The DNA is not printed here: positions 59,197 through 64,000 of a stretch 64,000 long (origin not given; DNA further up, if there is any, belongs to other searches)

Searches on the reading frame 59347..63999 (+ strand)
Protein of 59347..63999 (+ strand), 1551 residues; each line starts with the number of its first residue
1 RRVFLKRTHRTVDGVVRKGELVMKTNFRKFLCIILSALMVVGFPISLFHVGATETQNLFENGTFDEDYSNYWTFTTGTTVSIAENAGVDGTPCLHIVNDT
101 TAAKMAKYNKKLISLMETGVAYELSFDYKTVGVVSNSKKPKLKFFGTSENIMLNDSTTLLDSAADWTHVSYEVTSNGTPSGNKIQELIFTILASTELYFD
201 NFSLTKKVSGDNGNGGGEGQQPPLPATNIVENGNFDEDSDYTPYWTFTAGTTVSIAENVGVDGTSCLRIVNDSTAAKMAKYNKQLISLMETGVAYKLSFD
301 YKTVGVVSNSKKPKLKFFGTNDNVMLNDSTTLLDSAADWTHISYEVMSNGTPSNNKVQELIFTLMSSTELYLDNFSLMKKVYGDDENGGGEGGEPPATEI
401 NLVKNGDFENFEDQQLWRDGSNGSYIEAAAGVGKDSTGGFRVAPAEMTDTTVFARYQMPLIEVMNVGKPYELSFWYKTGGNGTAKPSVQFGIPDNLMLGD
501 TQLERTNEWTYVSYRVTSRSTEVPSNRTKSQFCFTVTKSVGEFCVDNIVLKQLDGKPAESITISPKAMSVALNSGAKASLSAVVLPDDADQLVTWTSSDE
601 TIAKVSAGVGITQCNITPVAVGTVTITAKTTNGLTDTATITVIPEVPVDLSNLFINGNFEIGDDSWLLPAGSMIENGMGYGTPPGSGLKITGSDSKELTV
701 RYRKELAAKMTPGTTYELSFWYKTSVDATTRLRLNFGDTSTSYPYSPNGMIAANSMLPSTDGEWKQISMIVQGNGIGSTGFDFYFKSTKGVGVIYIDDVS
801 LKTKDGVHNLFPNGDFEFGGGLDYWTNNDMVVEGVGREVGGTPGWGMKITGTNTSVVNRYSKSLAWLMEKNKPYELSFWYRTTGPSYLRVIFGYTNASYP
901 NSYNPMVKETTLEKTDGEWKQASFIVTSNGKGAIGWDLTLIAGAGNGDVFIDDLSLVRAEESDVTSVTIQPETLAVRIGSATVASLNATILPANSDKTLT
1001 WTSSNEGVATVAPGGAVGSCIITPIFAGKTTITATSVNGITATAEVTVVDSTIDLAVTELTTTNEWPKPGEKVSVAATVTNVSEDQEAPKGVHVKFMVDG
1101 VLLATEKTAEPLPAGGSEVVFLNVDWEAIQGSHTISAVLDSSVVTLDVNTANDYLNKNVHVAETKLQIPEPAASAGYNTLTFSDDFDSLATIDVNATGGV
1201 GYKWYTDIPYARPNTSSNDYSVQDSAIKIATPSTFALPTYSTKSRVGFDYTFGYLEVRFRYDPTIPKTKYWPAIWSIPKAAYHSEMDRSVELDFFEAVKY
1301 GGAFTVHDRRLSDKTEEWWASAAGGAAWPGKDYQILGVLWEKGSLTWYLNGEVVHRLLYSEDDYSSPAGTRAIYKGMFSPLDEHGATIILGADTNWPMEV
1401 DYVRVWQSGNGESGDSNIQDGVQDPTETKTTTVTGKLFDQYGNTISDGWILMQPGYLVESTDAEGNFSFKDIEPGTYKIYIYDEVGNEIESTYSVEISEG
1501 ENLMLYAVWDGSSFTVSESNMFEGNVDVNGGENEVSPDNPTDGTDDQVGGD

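Call 14: search_protein_families(library=pfam, proteins=[window:59347-63999:+], max_evalue=0.01)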
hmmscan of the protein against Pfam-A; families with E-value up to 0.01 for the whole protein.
window:59347-63999:+ (1551 aa): 8 families
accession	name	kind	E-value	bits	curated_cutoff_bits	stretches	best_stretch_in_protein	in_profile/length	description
PF02018.23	CBM_4_9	-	4.7e-28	98.7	25.9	5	651-787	1-131/136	Carbohydrate binding domain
PF02368.24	Big_2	-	3.4e-16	59.4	22.8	2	558-640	2-77/79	Bacterial Ig-like domain (group 2)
PF00629.30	MAM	-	1.1e-05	25.8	26.4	0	717-803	74-154/158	MAM domain, meprin/A5/mu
PF14686.12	fn3_3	-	3.4e-05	24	24.4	1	1461-1502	31-72/75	Polysaccharide lyase family 4, domain II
PF00722.28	Glyco_hydro_16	-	0.004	17.1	22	0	1226-1364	21-145/175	Glycosyl hydrolases family 16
PF15976.11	CooC_C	-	0.0051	17.3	29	0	1428-1478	14-62/93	CS1-pili formation C-terminal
PF17210.9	SdrD_B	-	0.0052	17.4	29.7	0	1417-1486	12-69/112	SdrD B-like domain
PF13620.12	CarboxypepD_reg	-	0.0079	17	32.3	0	1433-1482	2-55/82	Carboxypeptidase regulatory-like domain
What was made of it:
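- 59413..64000 (+): Secreted multi-CBM protein of more than 1529 aa that follows copy B and runs off the window end (context). CBM_4_9 x5 and Big_2 x2 (call 14).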
